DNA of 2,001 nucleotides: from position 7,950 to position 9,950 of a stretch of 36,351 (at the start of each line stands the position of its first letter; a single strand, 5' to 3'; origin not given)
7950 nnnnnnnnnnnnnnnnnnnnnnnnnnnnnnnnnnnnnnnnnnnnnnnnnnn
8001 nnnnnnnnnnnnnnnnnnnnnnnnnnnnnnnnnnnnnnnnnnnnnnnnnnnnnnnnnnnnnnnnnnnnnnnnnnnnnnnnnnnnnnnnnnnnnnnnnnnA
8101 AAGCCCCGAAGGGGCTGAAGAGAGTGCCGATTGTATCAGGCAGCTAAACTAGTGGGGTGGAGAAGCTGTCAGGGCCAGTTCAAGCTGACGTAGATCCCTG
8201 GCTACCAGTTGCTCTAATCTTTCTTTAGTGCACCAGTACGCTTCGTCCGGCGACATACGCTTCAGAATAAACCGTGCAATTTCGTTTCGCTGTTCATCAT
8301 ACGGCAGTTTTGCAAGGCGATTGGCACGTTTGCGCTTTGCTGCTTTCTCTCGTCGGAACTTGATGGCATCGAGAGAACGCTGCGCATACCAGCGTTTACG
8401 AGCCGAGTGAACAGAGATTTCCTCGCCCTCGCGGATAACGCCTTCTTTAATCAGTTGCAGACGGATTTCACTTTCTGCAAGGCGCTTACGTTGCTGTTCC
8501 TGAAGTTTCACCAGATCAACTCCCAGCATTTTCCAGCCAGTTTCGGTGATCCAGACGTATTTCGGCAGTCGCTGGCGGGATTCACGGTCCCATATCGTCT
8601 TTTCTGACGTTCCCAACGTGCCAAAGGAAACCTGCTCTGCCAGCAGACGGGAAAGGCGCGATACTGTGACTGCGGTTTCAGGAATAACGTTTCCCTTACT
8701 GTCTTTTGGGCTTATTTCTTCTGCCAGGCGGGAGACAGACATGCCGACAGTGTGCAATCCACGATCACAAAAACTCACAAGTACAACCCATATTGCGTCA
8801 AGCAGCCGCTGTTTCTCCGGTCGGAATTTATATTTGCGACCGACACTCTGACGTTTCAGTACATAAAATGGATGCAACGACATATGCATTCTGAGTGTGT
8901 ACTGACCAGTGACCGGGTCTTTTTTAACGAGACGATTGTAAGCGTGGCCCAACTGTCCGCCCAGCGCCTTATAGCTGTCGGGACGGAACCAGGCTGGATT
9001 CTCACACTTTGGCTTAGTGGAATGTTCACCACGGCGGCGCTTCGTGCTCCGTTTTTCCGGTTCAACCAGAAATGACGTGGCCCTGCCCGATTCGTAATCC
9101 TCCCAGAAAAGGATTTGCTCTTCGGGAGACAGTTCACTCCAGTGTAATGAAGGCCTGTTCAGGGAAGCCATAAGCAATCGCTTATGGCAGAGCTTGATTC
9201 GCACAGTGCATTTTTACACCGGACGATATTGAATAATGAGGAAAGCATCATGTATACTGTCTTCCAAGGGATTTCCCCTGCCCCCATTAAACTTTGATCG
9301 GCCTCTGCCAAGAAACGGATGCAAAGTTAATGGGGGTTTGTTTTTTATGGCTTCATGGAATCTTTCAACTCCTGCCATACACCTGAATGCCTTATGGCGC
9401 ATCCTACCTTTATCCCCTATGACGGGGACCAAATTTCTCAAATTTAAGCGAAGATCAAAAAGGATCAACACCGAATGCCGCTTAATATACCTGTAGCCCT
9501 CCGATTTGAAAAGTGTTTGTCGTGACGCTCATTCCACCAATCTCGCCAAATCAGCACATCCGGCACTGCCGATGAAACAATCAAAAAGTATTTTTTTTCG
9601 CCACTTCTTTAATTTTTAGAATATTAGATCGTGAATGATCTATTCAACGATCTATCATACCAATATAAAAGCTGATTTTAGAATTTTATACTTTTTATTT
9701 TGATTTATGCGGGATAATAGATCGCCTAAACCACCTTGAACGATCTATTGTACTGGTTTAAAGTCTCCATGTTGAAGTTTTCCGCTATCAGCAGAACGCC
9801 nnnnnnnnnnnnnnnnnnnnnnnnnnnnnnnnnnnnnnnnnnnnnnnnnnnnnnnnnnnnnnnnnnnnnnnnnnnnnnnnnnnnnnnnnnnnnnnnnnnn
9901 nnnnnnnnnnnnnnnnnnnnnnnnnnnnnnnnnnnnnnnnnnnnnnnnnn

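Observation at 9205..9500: Candidate antisense RNA and leader ORF controlling repA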

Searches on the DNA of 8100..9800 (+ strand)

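Call 5: search_dna_similar(query=window:8100-9800:+, collection=plasmids, mode=near, max_rows=25)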
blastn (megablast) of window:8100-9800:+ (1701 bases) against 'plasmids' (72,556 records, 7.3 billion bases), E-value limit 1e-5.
Records with a match: 551; places in all: 556; records where one place covers at least 80% of the query: 10.
Best place of each record, by identity: >=99% 4; 95-99% 218; 90-95% 306; 80-90% 2; 60-80% 21.
By first word of the organism name: Escherichia 428; Salmonella 47; Klebsiella 37; Shigella 32; Citrobacter 5; Kluyvera 1; Cronobacter 1.
By predicted mobility (MOB-suite, as given by PLSDB): conjugative 531; mobilizable 14; non-mobilizable 6.
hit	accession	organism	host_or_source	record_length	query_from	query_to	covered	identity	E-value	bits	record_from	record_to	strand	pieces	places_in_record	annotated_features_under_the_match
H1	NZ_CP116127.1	Escherichia coli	whole organism,ICU patient oral swab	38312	1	1701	100%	99.9%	0e+0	3136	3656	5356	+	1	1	repA: plasmid replication initiator RepA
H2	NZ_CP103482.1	Escherichia coli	Homo sapiens,blood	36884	1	1701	100%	99.9%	0e+0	3131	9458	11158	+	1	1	repA: plasmid replication initiator RepA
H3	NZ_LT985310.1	Escherichia coli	-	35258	1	1701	100%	99.9%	0e+0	3131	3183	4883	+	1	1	repA: plasmid replication initiator RepA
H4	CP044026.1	Escherichia coli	pork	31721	1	1701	100%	99.6%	0e+0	3103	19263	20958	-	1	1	none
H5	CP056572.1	Escherichia coli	culture,Wastewater influent sample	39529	1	1701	100%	98.2%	0e+0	2974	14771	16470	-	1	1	replication initiation protein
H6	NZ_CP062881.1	Escherichia coli O157:H16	Sus scrofa domesticus,feces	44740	1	1701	100%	97.4%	0e+0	2898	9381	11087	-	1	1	repA: plasmid replication initiator RepA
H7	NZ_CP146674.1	Escherichia coli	-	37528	1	1701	100%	97.4%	0e+0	2891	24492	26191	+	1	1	repA: plasmid replication initiator RepA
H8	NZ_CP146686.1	Escherichia coli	Homo sapiens,cell culture,Colon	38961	1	1701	100%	97.3%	0e+0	2885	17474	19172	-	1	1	repA: plasmid replication initiator RepA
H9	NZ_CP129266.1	Escherichia coli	Homo sapiens,anal swab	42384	243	1701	86%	83.5%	0e+0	1356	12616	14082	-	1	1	repA: plasmid replication initiator RepA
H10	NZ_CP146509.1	Escherichia coli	Ground beef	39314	239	1701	86%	79.8%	0e+0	1051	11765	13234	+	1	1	repA: plasmid replication initiator RepA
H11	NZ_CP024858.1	Escherichia coli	-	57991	1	1045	61%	96.5%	0e+0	1731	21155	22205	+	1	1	repA: plasmid replication initiator RepA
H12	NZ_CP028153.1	Salmonella enterica subsp. enterica serovar Enteritidis ...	Raw almonds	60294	1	1045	61%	96.5%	0e+0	1731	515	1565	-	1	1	repA: plasmid replication initiator RepA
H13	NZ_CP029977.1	Escherichia coli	Dog,wound liquid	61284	1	1045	61%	96.5%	0e+0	1731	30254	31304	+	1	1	repA: plasmid replication initiator RepA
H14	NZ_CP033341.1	Salmonella enterica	food,raw almond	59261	1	1045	61%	96.5%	0e+0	1731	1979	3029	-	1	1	repA: plasmid replication initiator RepA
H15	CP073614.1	Escherichia coli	Homo sapiens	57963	1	1045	61%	96.5%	0e+0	1731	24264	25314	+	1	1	replication initiation protein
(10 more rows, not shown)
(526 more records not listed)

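Call 6: get_annotated_region(hit=H1, flank=4000)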
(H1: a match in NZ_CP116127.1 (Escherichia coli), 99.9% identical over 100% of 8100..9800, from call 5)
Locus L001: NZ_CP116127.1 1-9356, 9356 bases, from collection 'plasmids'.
description: Escherichia coli strain DETEC-P666 plasmid pDETEC35, complete sequence
organism: Escherichia coli (NCBI taxid 562)
taxonomy: Bacteria; Pseudomonadota; Gammaproteobacteria; Enterobacterales; Enterobacteriaceae; Escherichia; Escherichia coli
host: -; source: whole organism,ICU patient oral swab; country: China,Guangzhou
typing (MOB-suite, as given by PLSDB): mobilizable; replicon IncI2; relaxase MOBP
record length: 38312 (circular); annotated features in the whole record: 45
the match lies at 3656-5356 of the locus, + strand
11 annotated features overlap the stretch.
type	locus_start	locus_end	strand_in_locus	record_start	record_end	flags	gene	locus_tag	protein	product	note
CDS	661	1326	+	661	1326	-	-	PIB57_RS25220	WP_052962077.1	ParA family protein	-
CDS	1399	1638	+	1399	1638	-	-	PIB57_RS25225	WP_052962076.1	hypothetical protein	-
CDS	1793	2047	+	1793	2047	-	-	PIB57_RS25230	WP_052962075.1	type II toxin-antitoxin system prevent-host-death family antitoxin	GO:0008219 - cell death [Evidence IEA]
CDS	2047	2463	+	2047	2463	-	-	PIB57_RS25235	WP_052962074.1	type II toxin-antitoxin system VapC family toxin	-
CDS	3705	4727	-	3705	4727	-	repA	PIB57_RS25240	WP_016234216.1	plasmid replication initiator RepA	-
CDS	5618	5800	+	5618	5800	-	-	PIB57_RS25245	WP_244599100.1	hypothetical protein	-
CDS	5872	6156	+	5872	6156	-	-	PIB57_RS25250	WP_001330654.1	hypothetical protein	-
CDS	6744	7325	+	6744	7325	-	-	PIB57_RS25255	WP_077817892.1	lytic transglycosylase domain-containing protein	-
CDS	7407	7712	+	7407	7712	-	-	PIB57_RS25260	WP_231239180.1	hypothetical protein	-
CDS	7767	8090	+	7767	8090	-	-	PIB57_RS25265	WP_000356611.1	VirB3 family type IV secretion system protein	-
CDS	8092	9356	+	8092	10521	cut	-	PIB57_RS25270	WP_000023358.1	VirB4 family type IV secretion system protein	-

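Call 7: get_annotated_region(hit=H11, flank=2500)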
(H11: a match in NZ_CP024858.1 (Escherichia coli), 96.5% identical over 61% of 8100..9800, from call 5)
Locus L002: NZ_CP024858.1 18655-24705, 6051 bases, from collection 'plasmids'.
description: Escherichia coli strain AR_0011 plasmid tig00013784_pilon, complete sequence
organism: Escherichia coli (NCBI taxid 562)
taxonomy: Bacteria; Pseudomonadota; Gammaproteobacteria; Enterobacterales; Enterobacteriaceae; Escherichia; Escherichia coli
host: -; source: -; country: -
typing (MOB-suite, as given by PLSDB): conjugative; replicon IncI2; relaxase MOBP; mating-pair formation MPF_T
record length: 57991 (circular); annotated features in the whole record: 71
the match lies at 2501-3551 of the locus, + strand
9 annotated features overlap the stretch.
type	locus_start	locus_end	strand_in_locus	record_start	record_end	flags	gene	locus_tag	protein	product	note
CDS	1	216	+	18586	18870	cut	-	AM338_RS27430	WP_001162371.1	hypothetical protein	-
CDS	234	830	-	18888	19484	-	-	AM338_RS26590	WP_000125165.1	ProQ/FINO family protein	-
CDS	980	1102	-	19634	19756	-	-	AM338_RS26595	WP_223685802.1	Hok/Gef family protein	-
CDS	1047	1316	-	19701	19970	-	-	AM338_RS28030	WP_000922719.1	DUF5431 family protein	-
CDS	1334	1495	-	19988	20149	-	-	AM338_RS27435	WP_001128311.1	hypothetical protein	-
CDS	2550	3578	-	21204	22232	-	repA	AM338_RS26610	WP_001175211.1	plasmid replication initiator RepA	GO:0006276 - plasmid maintenance [Evidence IEA]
CDS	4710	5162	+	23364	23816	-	-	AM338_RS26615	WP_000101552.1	CaiF/GrlA family transcriptional regulator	GO:0006351 - DNA-templated transcription [Evidence IEA]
CDS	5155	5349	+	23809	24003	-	-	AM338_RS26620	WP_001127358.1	DUF1187 family protein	-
CDS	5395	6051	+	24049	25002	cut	-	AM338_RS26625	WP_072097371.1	SPFH domain-containing protein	-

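Call 8: search_dna_similar(query=window:9140-9560:+, collection=plasmids, mode=distant, max_rows=40, rows=spread)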
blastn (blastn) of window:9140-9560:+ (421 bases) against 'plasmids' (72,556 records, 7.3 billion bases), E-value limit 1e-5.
Records with a match: 101; places in all: 101; records where one place covers at least 80% of the query: 12.
Best place of each record, by identity: >=99% 8; 90-95% 92; 80-90% 1.
By first word of the organism name: Escherichia 71; Shigella 26; Klebsiella 4.
By predicted mobility (MOB-suite, as given by PLSDB): conjugative 83; mobilizable 16; non-mobilizable 2.
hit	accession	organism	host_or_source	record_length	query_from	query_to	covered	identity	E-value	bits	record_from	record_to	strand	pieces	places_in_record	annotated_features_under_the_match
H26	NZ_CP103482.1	Escherichia coli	Homo sapiens,blood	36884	1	421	100%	100.0%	0e+0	760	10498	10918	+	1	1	repA: plasmid replication initiator RepA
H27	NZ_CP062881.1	Escherichia coli O157:H16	Sus scrofa domesticus,feces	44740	1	421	100%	99.8%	0e+0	755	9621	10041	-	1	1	repA: plasmid replication initiator RepA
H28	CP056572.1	Escherichia coli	culture,Wastewater influent sample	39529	1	419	100%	99.8%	0e+0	752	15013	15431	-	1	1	replication initiation protein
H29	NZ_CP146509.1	Escherichia coli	Ground beef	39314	1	421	100%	92.6%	5e-177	627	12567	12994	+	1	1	repA: plasmid replication initiator RepA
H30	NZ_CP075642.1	Escherichia coli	Homo sapiens,stool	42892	1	421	100%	91.5%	8e-162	577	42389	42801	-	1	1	none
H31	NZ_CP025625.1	Escherichia coli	Homo sapiens,Pure Culture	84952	233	275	10%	90.9%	5e-6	59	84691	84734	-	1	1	none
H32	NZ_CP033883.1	Escherichia coli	Homo sapiens,urine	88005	233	275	10%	90.9%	5e-6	59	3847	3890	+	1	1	none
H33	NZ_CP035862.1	Escherichia coli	Homo sapiens,stool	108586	233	275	10%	90.9%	5e-6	59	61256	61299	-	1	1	none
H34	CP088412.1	Escherichia coli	Homo sapiens,blood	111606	233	275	10%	90.9%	5e-6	59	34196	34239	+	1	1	none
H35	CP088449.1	Escherichia coli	Homo sapiens,blood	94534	233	275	10%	90.9%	5e-6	59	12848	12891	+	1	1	none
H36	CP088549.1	Escherichia coli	Homo sapiens,blood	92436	233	275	10%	90.9%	5e-6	59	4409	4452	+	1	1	none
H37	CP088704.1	Escherichia coli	Homo sapiens,blood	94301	233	275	10%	90.9%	5e-6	59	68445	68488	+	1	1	none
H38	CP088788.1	Escherichia coli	Homo sapiens,blood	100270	233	275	10%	90.9%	5e-6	59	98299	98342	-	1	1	none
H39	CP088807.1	Escherichia coli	Homo sapiens,blood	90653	233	275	10%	90.9%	5e-6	59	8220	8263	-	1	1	none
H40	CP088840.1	Escherichia coli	Homo sapiens,blood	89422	233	275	10%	90.9%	5e-6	59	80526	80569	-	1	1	none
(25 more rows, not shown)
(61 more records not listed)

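Call 10: get_annotated_region(hit=H29, flank=1500)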
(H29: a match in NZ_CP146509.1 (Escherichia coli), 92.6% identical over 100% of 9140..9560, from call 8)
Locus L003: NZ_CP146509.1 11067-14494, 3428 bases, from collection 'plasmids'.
description: Escherichia coli strain 10 plasmid unnamed2, complete sequence
organism: Escherichia coli (NCBI taxid 562)
taxonomy: Bacteria; Pseudomonadota; Gammaproteobacteria; Enterobacterales; Enterobacteriaceae; Escherichia; Escherichia coli
host: -; source: Ground beef; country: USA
typing (MOB-suite, as given by PLSDB): mobilizable; relaxase MOBP
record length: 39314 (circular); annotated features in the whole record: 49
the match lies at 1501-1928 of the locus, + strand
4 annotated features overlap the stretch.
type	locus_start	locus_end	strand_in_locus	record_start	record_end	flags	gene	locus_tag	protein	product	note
CDS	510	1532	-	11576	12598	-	repA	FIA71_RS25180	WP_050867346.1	plasmid replication initiator RepA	-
CDS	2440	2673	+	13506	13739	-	-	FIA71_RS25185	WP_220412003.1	hypothetical protein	-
CDS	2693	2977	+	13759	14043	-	-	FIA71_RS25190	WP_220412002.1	hypothetical protein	-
CDS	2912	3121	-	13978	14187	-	-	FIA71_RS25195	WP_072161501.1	hypothetical protein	-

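Call 11: get_annotated_region(hit=H30, flank=1500)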
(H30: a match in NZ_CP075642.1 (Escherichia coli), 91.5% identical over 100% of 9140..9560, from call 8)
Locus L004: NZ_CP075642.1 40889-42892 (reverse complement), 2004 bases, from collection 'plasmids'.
description: Escherichia coli strain S19-141 plasmid pS19_141-b, complete sequence
organism: Escherichia coli (NCBI taxid 562)
taxonomy: Bacteria; Pseudomonadota; Gammaproteobacteria; Enterobacterales; Enterobacteriaceae; Escherichia; Escherichia coli
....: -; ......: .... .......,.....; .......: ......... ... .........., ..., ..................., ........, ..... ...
typing (MOB-suite, as given by PLSDB): mobilizable; replicon IncFIA; relaxase MOBP
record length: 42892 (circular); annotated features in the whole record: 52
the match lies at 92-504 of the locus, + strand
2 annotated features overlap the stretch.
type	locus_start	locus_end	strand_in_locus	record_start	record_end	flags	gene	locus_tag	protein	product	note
CDS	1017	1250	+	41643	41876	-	-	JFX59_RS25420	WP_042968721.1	hypothetical protein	-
CDS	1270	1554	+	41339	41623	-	-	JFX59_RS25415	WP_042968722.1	hypothetical protein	-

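Call 12: get_annotated_region(hit=H31, flank=1500)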
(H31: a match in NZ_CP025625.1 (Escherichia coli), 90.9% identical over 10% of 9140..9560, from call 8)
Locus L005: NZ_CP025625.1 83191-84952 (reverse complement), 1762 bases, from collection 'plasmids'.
description: Escherichia coli strain SCEC020007 plasmid pBOKZ_020007, complete sequence
organism: Escherichia coli (NCBI taxid 562)
taxonomy: Bacteria; Pseudomonadota; Gammaproteobacteria; Enterobacterales; Enterobacteriaceae; Escherichia; Escherichia coli
host: -; source: Homo sapiens,Pure Culture; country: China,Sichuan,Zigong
typing (MOB-suite, as given by PLSDB): conjugative; replicon IncK2/Z; relaxase MOBP; mating-pair formation MPF_I
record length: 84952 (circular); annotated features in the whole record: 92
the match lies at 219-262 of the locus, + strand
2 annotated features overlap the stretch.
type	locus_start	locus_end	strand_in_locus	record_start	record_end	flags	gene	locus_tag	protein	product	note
CDS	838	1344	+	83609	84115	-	-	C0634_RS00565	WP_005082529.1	transcription termination/antitermination NusG family protein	GO:0006354 - DNA-templated transcription elongation [Evidence IEA]; GO:0006355 - regulation of DNA-templated ...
CDS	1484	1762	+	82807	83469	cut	-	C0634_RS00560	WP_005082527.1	hypothetical protein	-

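Call 16: get_annotated_region(hit=H9, flank=1200)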
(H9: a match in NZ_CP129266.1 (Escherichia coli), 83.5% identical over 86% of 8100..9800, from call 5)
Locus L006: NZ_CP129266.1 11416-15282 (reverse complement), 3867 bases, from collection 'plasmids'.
description: Escherichia coli strain STEC1588 plasmid p_STEC1588_3, complete sequence
organism: Escherichia coli (NCBI taxid 562)
taxonomy: Bacteria; Pseudomonadota; Gammaproteobacteria; Enterobacterales; Enterobacteriaceae; Escherichia; Escherichia coli
host: -; source: Homo sapiens,anal swab; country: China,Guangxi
typing (MOB-suite, as given by PLSDB): mobilizable; relaxase MOBP
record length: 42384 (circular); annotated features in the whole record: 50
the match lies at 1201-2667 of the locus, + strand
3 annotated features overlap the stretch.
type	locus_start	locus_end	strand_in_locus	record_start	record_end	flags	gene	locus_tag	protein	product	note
CDS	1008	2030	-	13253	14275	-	repA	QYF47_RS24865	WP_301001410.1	plasmid replication initiator RepA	-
CDS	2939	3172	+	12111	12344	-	-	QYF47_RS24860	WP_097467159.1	hypothetical protein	-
CDS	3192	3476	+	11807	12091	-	-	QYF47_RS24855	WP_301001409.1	hypothetical protein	-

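Call 36: search_dna_similar(query=window:9140-9500:+, collection=ecoli_genomes, mode=distant, max_rows=40, rows=best)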
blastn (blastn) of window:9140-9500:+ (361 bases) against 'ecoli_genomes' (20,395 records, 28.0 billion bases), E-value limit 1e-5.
Records with a match: 11; places in all: 11; records where one place covers at least 80% of the query: 11.
Genomes with a match: 11 of 5426; with a place that covers at least 80% of the query: 11. Places per genome that has any: lowest 1, median 1, highest 1. On chromosomes: 0 places; on plasmids: 11.
Best place of each record, by identity: >=99% 8; 90-95% 3.
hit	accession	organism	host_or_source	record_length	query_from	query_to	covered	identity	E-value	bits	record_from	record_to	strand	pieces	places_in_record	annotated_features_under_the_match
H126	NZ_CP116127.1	Escherichia coli strain DETEC-P666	ICU patient oral swab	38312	1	361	100%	100.0%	0e+0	652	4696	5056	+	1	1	repA: plasmid replication initiator RepA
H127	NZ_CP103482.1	Escherichia coli strain 4621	Homo sapiens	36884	1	361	100%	100.0%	0e+0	652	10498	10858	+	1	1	repA: plasmid replication initiator RepA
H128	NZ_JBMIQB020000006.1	Escherichia coli strain ZH49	pig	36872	1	361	100%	100.0%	0e+0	652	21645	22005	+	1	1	repA: plasmid replication initiator RepA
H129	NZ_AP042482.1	Escherichia coli strain OkiPb01676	bovine feces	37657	1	361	100%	100.0%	0e+0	652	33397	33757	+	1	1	repA: plasmid replication initiator RepA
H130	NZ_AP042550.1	Escherichia coli strain OkiPb01690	bovine feces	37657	1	361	100%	100.0%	0e+0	652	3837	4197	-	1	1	repA: plasmid replication initiator RepA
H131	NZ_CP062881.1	Escherichia coli O157:H16 strain Res13-Lact-PEA12-26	Sus scrofa domesticus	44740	1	361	100%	99.7%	0e+0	647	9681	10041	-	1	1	repA: plasmid replication initiator RepA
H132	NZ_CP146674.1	Escherichia coli strain MS 21-1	Homo sapiens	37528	1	361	100%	99.7%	0e+0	647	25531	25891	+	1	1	repA: plasmid replication initiator RepA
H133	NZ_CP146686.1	Escherichia coli strain MS 196-1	Homo sapiens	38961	1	361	100%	99.4%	3e-180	639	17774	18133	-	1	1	repA: plasmid replication initiator RepA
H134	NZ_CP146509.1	Escherichia coli strain 10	Ground beef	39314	1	361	100%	93.3%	1e-153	551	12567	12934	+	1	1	repA: plasmid replication initiator RepA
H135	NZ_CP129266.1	Escherichia coli strain STEC1588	Homo sapiens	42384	1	361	100%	92.2%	2e-149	536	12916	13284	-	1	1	repA: plasmid replication initiator RepA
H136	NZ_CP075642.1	Escherichia coli strain S19-141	Homo sapiens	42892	1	361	100%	90.3%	2e-130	473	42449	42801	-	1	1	repA: incFII family plasmid replication initiator RepA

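Call 41: get_annotated_region(hit=H33, flank=700)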
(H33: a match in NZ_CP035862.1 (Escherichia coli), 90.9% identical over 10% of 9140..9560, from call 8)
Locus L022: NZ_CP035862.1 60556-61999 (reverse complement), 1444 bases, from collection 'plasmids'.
description: Escherichia coli strain TD225-C4 plasmid pTD225C4_108, complete sequence
organism: Escherichia coli (NCBI taxid 562)
taxonomy: Bacteria; Pseudomonadota; Gammaproteobacteria; Enterobacterales; Enterobacteriaceae; Escherichia; Escherichia coli
host: -; source: Homo sapiens,stool; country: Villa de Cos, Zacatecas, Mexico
typing (MOB-suite, as given by PLSDB): conjugative; replicon IncFIA; relaxase MOBP; mating-pair formation MPF_I
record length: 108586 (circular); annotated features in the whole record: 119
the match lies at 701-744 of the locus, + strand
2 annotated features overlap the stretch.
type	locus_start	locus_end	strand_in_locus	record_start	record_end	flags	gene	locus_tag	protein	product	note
CDS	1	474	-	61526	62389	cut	repA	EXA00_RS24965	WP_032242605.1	incFII family plasmid replication initiator RepA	GO:0006276 - plasmid maintenance [Evidence IEA]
CDS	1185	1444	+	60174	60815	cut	-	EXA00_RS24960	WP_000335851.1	transcription termination/antitermination NusG family protein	GO:0006355 - regulation of DNA-templated transcription [Evidence IEA]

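Call 62: search_rna_families(sources=[L007, L009, L015, L002], threshold=gathering)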
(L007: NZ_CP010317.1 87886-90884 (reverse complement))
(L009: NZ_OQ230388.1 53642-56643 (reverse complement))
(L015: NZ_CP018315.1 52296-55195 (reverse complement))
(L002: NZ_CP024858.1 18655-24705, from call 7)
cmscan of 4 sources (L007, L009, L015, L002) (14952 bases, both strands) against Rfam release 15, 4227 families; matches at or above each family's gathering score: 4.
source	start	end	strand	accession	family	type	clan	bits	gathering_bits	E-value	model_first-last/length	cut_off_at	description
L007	810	958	+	RF01087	PK-repZ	Cis-reg;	-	194.5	44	2.7e-45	1-150/150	no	Pseudoknot of the regulatory region of the repZ gene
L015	723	845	+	RF01089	PK-repBA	Cis-reg;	-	117.7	45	7.6e-27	1-124/124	no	Pseudoknot of the regulatory region of the repBA gene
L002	1139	1309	-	RF01794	sok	Gene; antitoxin;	-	98.5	59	1.1e-21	1-157/157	no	sok antitoxin (CssrC)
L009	808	898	-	RF00042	CopA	Gene; antisense;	-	90.2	60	3.5e-16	1-92/92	no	CopA-like RNA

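Call 71: search_rna_families(source=L002, start=3450, end=4050, threshold=evalue, max_evalue=10)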
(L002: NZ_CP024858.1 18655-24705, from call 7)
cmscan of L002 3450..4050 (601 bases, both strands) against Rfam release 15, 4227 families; matches with E-value up to 10: 5.
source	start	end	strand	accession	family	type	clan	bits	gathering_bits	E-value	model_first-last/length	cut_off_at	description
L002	3669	3736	+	RF01813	rdlD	Gene; antitoxin;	-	24.3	50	0.013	1-66/66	no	rdlD antitoxin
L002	3659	3738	+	RF00042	CopA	Gene; antisense;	-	16.9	60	3.1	1-92/92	no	CopA-like RNA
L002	3966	4011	-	RF03483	MIR319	Gene; miRNA;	-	14.3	54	6.8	24-69/92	no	MIR319 microRNA precursor family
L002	3741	3771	+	RF00726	mir-87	Gene; miRNA;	-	14.2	49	4.7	11-67/79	no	mir-87 microRNA precursor family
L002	3756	3793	-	RF01295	SCARNA7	Gene; snRNA; snoRNA; scaRNA;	-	9.5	65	4.2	1-330/330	no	Small Cajal body-specific RNA 7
